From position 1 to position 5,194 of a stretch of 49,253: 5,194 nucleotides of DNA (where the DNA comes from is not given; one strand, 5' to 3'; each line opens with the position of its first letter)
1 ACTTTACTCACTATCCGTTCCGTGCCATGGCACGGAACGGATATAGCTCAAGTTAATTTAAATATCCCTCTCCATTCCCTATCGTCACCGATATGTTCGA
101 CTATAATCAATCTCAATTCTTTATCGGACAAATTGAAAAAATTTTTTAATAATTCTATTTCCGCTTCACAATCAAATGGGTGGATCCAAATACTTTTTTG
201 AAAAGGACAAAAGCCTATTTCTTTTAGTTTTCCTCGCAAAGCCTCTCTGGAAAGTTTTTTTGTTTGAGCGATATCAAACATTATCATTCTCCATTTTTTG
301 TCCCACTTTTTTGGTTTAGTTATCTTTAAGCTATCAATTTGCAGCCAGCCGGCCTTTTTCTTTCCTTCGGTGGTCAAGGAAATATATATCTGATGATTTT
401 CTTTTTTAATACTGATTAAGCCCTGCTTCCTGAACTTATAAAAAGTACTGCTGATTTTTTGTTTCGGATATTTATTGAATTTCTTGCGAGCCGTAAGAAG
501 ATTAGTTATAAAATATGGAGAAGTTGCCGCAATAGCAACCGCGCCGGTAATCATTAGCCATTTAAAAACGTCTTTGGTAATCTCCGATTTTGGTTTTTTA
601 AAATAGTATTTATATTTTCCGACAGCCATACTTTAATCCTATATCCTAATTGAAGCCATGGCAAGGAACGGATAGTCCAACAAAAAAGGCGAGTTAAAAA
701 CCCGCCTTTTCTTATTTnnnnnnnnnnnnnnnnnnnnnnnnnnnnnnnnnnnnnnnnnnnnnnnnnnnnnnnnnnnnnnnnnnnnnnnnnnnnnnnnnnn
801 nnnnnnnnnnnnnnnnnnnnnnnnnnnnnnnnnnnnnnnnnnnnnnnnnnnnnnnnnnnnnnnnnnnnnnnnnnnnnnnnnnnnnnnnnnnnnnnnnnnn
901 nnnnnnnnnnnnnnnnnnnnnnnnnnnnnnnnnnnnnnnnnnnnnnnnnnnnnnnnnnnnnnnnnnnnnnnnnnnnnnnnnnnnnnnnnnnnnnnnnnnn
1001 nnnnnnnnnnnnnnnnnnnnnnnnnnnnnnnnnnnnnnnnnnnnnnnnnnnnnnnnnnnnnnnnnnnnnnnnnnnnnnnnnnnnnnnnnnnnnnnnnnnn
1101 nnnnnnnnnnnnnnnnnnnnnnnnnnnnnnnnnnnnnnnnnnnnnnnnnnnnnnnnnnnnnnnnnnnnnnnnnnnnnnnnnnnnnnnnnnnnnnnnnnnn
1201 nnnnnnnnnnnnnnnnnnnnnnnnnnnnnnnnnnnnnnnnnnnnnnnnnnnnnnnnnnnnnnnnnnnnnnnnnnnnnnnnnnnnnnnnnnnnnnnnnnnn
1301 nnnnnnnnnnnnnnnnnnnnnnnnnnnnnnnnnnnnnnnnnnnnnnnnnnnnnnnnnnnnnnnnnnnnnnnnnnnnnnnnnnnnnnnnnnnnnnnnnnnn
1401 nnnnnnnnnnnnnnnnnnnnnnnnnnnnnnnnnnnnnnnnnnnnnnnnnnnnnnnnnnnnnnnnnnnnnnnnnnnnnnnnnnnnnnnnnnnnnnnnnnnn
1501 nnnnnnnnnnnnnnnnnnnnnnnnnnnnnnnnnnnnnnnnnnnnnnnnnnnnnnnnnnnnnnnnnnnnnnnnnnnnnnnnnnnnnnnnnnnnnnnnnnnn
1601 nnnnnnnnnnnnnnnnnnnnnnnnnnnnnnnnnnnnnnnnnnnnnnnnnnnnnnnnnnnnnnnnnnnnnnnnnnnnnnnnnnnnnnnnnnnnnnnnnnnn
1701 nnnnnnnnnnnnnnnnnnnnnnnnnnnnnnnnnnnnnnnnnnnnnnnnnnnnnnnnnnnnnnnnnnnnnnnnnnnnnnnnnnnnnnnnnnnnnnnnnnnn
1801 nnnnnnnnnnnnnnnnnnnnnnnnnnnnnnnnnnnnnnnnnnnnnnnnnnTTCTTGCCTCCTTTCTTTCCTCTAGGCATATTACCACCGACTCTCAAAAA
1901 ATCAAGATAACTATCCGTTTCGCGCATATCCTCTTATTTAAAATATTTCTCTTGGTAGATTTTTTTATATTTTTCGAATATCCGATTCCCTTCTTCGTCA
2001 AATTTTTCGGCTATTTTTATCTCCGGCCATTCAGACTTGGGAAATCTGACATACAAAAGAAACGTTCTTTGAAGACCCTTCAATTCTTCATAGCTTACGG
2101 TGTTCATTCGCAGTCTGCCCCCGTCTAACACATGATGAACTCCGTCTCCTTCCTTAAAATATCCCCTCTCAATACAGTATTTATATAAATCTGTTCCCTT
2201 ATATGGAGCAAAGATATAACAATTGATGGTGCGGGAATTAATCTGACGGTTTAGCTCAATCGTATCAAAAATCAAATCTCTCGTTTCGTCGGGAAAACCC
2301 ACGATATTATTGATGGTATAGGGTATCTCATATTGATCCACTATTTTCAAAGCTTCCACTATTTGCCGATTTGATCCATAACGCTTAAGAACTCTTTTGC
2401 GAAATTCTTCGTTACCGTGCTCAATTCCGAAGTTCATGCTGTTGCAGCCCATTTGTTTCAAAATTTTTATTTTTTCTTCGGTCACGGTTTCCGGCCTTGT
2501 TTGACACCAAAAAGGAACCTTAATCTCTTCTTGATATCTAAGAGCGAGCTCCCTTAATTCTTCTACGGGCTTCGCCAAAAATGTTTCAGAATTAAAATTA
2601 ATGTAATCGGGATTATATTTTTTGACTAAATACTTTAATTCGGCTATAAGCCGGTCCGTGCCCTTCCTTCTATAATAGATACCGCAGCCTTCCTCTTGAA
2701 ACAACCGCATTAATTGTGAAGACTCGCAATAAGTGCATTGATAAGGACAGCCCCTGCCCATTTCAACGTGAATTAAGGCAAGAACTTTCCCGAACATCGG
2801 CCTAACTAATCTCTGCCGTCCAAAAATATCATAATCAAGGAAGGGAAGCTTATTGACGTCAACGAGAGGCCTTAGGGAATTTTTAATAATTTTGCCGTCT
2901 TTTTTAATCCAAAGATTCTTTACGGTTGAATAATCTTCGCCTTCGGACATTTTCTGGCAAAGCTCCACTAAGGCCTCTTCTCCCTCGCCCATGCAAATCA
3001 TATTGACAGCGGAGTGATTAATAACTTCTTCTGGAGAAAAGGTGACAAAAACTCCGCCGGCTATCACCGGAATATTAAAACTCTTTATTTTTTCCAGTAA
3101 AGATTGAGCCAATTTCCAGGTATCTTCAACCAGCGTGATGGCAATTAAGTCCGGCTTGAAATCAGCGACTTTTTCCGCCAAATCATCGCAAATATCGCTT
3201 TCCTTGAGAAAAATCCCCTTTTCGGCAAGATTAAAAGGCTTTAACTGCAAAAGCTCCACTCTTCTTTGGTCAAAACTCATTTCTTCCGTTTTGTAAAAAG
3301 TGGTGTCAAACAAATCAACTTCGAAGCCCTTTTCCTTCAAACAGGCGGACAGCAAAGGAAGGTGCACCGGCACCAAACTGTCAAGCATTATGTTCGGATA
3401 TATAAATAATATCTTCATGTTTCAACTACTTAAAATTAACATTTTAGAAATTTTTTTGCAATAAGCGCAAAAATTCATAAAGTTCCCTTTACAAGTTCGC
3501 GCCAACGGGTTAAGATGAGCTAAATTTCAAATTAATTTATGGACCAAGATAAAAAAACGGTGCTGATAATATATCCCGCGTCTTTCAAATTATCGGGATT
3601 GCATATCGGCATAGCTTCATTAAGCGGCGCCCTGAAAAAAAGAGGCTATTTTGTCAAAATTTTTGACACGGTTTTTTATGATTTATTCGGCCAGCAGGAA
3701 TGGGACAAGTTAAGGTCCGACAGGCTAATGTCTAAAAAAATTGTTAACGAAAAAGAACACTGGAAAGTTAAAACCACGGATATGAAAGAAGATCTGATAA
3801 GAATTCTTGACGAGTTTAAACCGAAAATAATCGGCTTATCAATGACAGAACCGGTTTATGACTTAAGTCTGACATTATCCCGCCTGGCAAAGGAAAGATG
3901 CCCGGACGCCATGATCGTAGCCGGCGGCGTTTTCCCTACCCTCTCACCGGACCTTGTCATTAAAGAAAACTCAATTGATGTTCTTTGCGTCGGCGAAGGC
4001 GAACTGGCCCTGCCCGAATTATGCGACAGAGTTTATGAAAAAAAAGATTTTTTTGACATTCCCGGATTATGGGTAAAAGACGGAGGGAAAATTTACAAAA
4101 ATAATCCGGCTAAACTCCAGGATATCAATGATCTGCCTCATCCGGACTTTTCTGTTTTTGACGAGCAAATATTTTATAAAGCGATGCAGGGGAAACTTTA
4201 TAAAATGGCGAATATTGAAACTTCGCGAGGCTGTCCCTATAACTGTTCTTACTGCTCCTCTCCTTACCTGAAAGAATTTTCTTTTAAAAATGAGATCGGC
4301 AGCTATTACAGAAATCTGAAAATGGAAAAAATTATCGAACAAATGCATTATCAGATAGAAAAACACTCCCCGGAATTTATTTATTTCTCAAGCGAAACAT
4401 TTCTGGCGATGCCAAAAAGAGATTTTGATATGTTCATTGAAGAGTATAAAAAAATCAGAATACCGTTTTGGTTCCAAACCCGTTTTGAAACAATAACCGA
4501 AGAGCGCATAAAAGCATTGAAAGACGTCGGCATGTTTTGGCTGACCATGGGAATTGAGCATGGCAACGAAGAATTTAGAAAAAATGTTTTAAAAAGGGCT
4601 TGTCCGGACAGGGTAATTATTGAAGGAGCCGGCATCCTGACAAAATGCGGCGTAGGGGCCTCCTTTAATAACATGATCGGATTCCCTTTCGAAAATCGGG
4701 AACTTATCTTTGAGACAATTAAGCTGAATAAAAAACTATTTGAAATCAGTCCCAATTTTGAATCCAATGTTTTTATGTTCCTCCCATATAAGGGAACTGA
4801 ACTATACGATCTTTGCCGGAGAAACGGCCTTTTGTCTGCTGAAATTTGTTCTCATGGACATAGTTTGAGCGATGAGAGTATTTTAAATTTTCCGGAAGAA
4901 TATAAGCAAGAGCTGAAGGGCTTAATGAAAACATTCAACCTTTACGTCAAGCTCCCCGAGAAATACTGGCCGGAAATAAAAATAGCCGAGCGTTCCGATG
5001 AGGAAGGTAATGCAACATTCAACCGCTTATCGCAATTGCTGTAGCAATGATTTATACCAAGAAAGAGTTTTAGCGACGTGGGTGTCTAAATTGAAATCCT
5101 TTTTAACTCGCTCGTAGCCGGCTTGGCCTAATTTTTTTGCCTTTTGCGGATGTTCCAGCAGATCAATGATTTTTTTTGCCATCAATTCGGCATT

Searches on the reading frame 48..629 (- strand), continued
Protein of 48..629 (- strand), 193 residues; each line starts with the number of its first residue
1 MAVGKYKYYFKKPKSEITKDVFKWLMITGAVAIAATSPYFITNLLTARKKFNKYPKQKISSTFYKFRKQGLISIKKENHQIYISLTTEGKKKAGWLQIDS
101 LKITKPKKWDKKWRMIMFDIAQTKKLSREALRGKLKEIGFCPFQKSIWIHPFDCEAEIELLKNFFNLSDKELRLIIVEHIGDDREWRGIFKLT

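Call 38: search_solved_structures(query=A1, max_evalue=1, show_alignments=2)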
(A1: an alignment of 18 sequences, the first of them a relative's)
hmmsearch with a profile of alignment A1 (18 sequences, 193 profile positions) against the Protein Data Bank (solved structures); distinct sequences matched with E-value up to 1: 6.
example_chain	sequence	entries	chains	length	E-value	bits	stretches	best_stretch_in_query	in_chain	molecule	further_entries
4zdx_A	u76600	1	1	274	0.005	19.8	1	21-80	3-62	Beta-lactamase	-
6t1h_A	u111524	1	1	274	0.0098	18.8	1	21-80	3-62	Beta-lactamase OXA-66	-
3kfw_X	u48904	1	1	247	0.29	14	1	103-154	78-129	Uncharacterized protein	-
8a39_AP1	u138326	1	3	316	0.39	13.6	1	57-161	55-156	DNA-binding transcriptional repressor of phenylacetic acid degradation, aryl-CoA responsiv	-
8sda_A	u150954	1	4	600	0.41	13.5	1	13-77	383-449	Potassium voltage-gated channel subfamily B member 1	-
9o10_B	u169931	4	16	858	0.77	12.6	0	13-73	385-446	Potassium voltage-gated channel subfamily B member 1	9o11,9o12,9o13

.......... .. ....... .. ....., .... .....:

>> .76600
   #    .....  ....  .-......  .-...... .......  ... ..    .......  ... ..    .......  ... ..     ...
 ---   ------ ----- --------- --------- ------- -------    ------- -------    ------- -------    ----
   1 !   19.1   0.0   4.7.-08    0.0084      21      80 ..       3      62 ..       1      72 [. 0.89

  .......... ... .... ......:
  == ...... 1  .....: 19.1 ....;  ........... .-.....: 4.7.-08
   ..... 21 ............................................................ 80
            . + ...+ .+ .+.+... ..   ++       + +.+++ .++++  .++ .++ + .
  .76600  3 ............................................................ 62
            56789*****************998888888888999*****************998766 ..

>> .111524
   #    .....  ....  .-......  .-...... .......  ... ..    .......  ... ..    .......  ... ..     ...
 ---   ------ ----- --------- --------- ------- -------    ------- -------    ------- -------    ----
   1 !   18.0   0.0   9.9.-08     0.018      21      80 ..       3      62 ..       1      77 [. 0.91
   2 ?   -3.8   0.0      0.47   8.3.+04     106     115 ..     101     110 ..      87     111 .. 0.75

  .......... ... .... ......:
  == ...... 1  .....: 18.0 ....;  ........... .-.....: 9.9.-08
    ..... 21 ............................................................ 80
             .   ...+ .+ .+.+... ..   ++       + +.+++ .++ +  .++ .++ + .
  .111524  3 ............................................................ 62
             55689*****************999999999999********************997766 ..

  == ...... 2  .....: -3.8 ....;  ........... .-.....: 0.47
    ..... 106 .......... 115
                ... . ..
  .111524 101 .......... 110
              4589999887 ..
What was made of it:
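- On PaaX-like superfamily (wHTH + PaaX_M/Cas2-like domain): The profile aligns residues 57-161 to PaaX 55-156 at only E = 0.39 (call 38).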

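Call 46: predict_structure(alignment_id=A1)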
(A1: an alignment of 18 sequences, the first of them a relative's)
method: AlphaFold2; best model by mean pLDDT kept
length: 193 residues; sequences in the alignment: 18
mean_pLDDT: 57.0   pTM: 0.44
mean pLDDT of the five models: 57.0, 51.7, 49.8, 48.1, 39.7
residues with pLDDT >= 90: 0; 70-90: 57; 50-70: 50; < 50: 86
segments of 3 or more residues with pLDDT < 50: 1-60, 75-84, 94-106
pLDDT, mean of each block of 10 residues (from residue 1): 31 39 41 38 45 40 57 45 53 41 50 81 65 71 83 67 67 81 82 76
secondary structure, 60 per line:
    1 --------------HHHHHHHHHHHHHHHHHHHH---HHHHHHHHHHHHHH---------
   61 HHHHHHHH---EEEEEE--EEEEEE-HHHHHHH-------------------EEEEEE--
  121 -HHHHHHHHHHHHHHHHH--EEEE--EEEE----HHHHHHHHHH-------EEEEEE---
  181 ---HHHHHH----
elements in order: H15-34 H38-51 H61-68 E72-77 E80-85 H87-93 E113-118 H122-138 E141-144 E147-150 H155-164 E172-177 H184-189
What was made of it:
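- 48..629 (-): Gene for the 193-aa PaaX_M-family protein (HYT20_00980), a predicted winged helix plus a Cas2-like domain. It is the proposed binder of the dyads. AF2 topology (call 46).
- On PaaX-like superfamily (wHTH + PaaX_M/Cas2-like domain): AF2 topology is H15-34, H38-51, H61-68 and a beta hairpin at 72-85, but pLDDT is below 50 for residues 1-60 (call 46).
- The AF2 model is low confidence (pLDDT 57, and below 50 for residues 1-60), so the winged helix and 'recognition helix' are topological inferences (call 46).
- Tried and rejected: (10) The AF2 model on 18 sequences was too weak for residue-level docking arguments (call 46).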

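Call 49: fold_search(model_id=the predicted structure, library=pdb)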
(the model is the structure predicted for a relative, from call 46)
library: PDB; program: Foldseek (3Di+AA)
matches with E <= 10: 704; with E <= 0.001: 1
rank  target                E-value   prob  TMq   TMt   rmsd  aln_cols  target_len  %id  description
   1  8a39_AP1              1.1e-04  1.00  0.38  0.26   8.4       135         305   15  Crystal Structure of PaaX from Escherichia coli W (released 2023-07-05)
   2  5zyf_D                3.8e-03  1.00  0.28  0.58   4.0        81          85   26  Crystal structure of Streptococcus pyogenes type II-A Cas2 (released 2018-08-15)
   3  5zyf_C                8.1e-03  1.00  0.29  0.62   4.1        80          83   19  Crystal structure of Streptococcus pyogenes type II-A Cas2 (released 2018-08-15)
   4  3kfw                  9.2e-03  0.99  0.34  0.30  10.0       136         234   15  Uncharacterized protein Rv0674 from Mycobacterium tuberculosis (released 2009-12-01)
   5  5zyf_E                1.3e-02  1.00  0.28  0.60   4.0        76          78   17  Crystal structure of Streptococcus pyogenes type II-A Cas2 (released 2018-08-15)
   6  8ia4_B                1.3e-02  0.99  0.26  0.47   5.3        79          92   15  Crystal structure of Cas2 in complex with AcrVA5-peptide (released 2023-03-22)
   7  5zyf_F                1.4e-02  1.00  0.30  0.66   3.7        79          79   23  Crystal structure of Streptococcus pyogenes type II-A Cas2 (released 2018-08-15)
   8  3exc                  1.6e-02  1.00  0.29  0.65   3.5        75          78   17  Structure of the RNA'se SSO8090 from Sulfolobus solfataricus (released 2008-11-11)
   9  5zyf_B                1.8e-02  1.00  0.31  0.63   3.6        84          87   20  Crystal structure of Streptococcus pyogenes type II-A Cas2 (released 2018-08-15)
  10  5xvn_F                1.8e-02  0.99  0.28  0.46   5.0        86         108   16  E. far Cas1-Cas2/prespacer binary complex (released 2017-10-04)
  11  5xvo_F                2.2e-02  0.99  0.27  0.47   4.8        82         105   18  E. fae Cas1-Cas2/prespacer/target ternary complex revealing DNA sampling and half-integration states (released 2017-10-04)
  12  5xvp_F                2.4e-02  0.99  0.27  0.47   4.9        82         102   18  E. fae Cas1-Cas2/prespacer/target ternary complex revealing the fully integrated states (released 2017-10-04)
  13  8q2n_A                2.4e-02  0.99  0.27  0.44   4.9        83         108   19  Cas1-Cas2 CRISPR integrase bound to prespacer and target DNA, Streptococcus thermophilus DGCC 7710 CRISPR3 system (released 2024-08-14)
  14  6qxt_K                2.4e-02  0.98  0.26  0.45   5.0        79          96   16  Cas1-Cas2-Csn2-DNA dimer complex from the Type II-A CRISPR-Cas system (released 2019-05-08)
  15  2ivy                  2.7e-02  0.99  0.28  0.57   4.8        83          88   18  Crystal structure of hypothetical protein sso1404 from Sulfolobus solfataricus P2 (released 2006-06-28)
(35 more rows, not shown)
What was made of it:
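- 48..629 (-): Foldseek top hit is PaaX 8a39, followed by Cas2 structures (call 49).
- On PaaX-like superfamily (wHTH + PaaX_M/Cas2-like domain): Foldseek finds PaaX 8a39 at E = 1e-4, then Cas2 chains (call 49).
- (7) The fold matches PaaX (8a39) and Cas2 (call 49).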

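Call 68: search_protein_families(library=ncbifam, proteins=[window:48-629:-], max_evalue=0.01)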
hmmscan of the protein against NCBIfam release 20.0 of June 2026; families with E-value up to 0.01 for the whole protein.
window:48-629:- (193 aa): 1 family
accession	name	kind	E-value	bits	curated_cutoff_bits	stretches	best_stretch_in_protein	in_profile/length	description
TIGR02277.1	PaaX_trns_reg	equivalog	7.9e-09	35.4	264.55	1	57-161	35-136/279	phenylacetic acid degradation operon negative regulatory protein PaaX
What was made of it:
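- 48..629 (-): NCBIfam PaaX at 35 bits, far below the cut-off (call 68).
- On PaaX (phenylacetic acid degradation repressor, TIGR02277 equivalog): 35.4 bits against a cut-off of 264.55; only residues 57-161 match (call 68).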

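Call 69: search_protein_families(library=padloc, proteins=[window:48-629:-], max_evalue=0.01)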
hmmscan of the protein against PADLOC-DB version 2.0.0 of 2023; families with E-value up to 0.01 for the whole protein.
window:48-629:- (193 aa): 3 families
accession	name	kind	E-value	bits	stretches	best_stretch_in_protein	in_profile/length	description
PDLC02070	Cas2_II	-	0.0002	19.8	1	115-166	4-52/89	-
PDLC02068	Cas2_II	-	0.00097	16.8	1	110-152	20-65/137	-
PDLC01649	Cas2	-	0.0026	16.1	1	113-160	2-45/70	"CAS-I,CAS-II,CAS-III,CAS-IV,CAS-V,CAS-VI; acquisition_2"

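Call 77: find_related_loci(query=A2, collection=genome_contigs, flank=1500)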
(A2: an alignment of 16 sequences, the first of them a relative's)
Query A2 (193 aa) in genome_contigs; peptide patterns used: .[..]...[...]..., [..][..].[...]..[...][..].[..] (x = any residue, [..] = any of these).
595 stretches matched a pattern (row limit reached: there are more); 518 encode a relative of the query (tblastn E <= 1e-3); the best 80 are kept; 80 distinct loci.
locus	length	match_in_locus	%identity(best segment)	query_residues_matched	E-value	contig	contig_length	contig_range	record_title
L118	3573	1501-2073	71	3-193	7e-89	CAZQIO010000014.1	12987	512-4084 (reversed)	MAG TPA_asm: uncultured Candidatus Saccharibacteria bacterium isolate binchicken_co71_171 genome assembly, contig: NODE_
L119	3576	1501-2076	68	2-193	4e-87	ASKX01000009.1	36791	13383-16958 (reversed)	Candidatus Paceibacter normanii SCGC AAA255-P19 A255P19DRAFT_contig_6_0.9_C, whole genome shotgun sequence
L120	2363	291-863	68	3-193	2e-86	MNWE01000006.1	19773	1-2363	MAG: Parcubacteria group bacterium CG1_02_39_15 cg1_0.2_scaffold_2239_c, whole genome shotgun sequence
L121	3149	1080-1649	63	3-192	9e-82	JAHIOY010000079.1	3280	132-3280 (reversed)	MAG: Patescibacteria group bacterium isolate KR13_S3.mb.32 KR13_S3.mb.32_k141_326857, whole genome shotgun sequence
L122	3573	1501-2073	65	3-193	3e-81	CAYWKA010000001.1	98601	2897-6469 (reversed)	MAG TPA_asm: uncultured Candidatus Saccharibacteria bacterium isolate binchicken_co34_241 genome assembly, contig: NODE_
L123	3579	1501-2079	67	1-193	3e-79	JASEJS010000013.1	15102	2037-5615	MAG: Patescibacteria group bacterium isolate Yes75-06 NODE_326_length_15102_cov_7.690702, whole genome shotgun sequence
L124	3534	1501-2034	66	15-192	6e-79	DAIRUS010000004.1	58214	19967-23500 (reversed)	MAG TPA_asm: bacterium isolate CTOTU21546 NODE_377_length_58214_cov_33.744631, whole genome shotgun sequence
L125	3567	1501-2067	66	5-193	7e-79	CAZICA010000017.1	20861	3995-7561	MAG TPA_asm: uncultured Candidatus Saccharibacteria bacterium isolate binchicken_co6_486 genome assembly, contig: NODE_2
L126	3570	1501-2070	62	3-192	8e-79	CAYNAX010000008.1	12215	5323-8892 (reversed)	MAG TPA_asm: uncultured Candidatus Saccharibacteria bacterium isolate binchicken_co6_202 genome assembly, contig: NODE_6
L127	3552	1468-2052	64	3-193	3e-78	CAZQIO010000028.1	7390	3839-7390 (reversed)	MAG TPA_asm: uncultured Candidatus Saccharibacteria bacterium isolate binchicken_co71_171 genome assembly, contig: NODE_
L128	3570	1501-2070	62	3-192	1e-77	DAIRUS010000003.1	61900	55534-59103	MAG TPA_asm: bacterium isolate CTOTU21546 NODE_358_length_61900_cov_35.741192, whole genome shotgun sequence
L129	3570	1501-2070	61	3-192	2e-76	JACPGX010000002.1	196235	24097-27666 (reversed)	MAG: Candidatus Nealsonbacteria bacterium isolate NC_groundwater_399_Ag_B-0.1um_41_48 GD18-4_B1_scaffold_213888, whole g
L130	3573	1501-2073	58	1-191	3e-75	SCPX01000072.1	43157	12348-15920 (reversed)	MAG: Patescibacteria group bacterium isolate DP16D_bin.14 DP16D_bin.14-106907, whole genome shotgun sequence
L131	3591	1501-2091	64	1-193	3e-75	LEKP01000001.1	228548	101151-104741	MAG: Parcubacteria bacterium GBS-2 2615921492, whole genome shotgun sequence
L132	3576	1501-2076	58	1-192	1e-74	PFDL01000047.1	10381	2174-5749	MAG: Parcubacteria group bacterium CG10_big_fil_rev_8_21_14_0_10_35_15 CG10_8_21_14_0.10_scaffold_7470_c, whole genome s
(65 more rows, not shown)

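Call 80: search_dna_similar(query=window:48-629:-, collection=phages, mode=protein, max_evalue=0.001, max_rows=10)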
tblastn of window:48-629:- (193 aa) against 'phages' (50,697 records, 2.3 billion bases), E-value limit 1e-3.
No match.

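Call 81: search_dna_similar(query=window:48-629:-, collection=plasmids, mode=protein, max_evalue=0.001, max_rows=10)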
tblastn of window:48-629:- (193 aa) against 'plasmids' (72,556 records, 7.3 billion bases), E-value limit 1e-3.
Records with a match: 1; places in all: 1; records where one place covers at least 80% of the query: 0.
Best place of each record, by identity: <60% 1.
By first word of the organism name: Streptomyces 1.
By predicted mobility (MOB-suite, as given by PLSDB): non-mobilizable 1.
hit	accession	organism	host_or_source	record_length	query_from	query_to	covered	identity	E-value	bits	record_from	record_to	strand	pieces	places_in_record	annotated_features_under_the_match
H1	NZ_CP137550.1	Streptomyces sp. N50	Selaginella tamariscina,cell ...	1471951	55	153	51%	28.2%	1e-4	49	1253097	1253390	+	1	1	record has no annotation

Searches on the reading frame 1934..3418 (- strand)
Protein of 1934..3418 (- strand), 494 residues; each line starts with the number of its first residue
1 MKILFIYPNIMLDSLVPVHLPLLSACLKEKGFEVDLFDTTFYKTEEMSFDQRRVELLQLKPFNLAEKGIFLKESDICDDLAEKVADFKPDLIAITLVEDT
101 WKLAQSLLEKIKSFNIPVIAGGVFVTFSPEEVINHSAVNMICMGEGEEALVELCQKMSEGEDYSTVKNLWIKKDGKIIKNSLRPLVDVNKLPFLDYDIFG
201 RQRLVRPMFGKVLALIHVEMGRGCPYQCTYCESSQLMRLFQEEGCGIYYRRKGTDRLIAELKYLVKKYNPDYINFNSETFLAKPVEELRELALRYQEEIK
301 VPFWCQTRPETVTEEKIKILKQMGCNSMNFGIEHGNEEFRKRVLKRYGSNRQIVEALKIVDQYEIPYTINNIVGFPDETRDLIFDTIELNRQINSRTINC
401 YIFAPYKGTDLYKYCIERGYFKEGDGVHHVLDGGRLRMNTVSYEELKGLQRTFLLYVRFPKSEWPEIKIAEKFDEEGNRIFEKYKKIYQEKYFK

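Call 16: search_protein_families(library=pfam, proteins=[window:1934-3418:-], max_evalue=0.00001)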
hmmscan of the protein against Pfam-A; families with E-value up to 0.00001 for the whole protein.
window:1934-3418:- (494 aa): 2 families
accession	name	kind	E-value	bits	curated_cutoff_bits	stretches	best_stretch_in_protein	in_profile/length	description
PF04055.27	Radical_SAM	-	3.6e-21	76.5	29.5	1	219-388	2-164/166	Radical SAM superfamily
PF02310.24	B12-binding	-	2.8e-14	53.4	32.1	1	20-153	17-120/121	B12 binding domain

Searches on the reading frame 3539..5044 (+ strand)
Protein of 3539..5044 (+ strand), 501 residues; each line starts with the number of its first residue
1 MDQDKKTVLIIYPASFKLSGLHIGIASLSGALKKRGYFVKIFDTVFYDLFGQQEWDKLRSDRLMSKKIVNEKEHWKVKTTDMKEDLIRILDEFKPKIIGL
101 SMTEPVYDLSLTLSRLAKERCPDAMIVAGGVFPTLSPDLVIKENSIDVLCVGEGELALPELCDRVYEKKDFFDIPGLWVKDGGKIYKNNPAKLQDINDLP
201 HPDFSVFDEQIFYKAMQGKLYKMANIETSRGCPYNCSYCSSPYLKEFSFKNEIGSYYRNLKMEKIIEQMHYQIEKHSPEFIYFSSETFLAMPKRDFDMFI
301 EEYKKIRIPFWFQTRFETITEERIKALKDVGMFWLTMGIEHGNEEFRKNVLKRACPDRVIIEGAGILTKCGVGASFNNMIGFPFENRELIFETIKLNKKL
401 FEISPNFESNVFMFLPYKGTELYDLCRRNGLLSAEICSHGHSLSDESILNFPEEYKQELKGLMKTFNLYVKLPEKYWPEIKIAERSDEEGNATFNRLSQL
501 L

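Call 16: search_protein_families(library=pfam, proteins=[window:3539-5044:+], max_evalue=0.00001)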
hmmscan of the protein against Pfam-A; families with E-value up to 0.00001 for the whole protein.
window:3539-5044:+ (501 aa): 2 families
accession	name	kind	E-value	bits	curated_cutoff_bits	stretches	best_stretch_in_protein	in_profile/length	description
PF04055.27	Radical_SAM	-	2.2e-21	77.2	29.5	1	226-395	1-164/166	Radical SAM superfamily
PF02310.24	B12-binding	-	5.4e-15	55.7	32.1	1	77-161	31-120/121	B12 binding domain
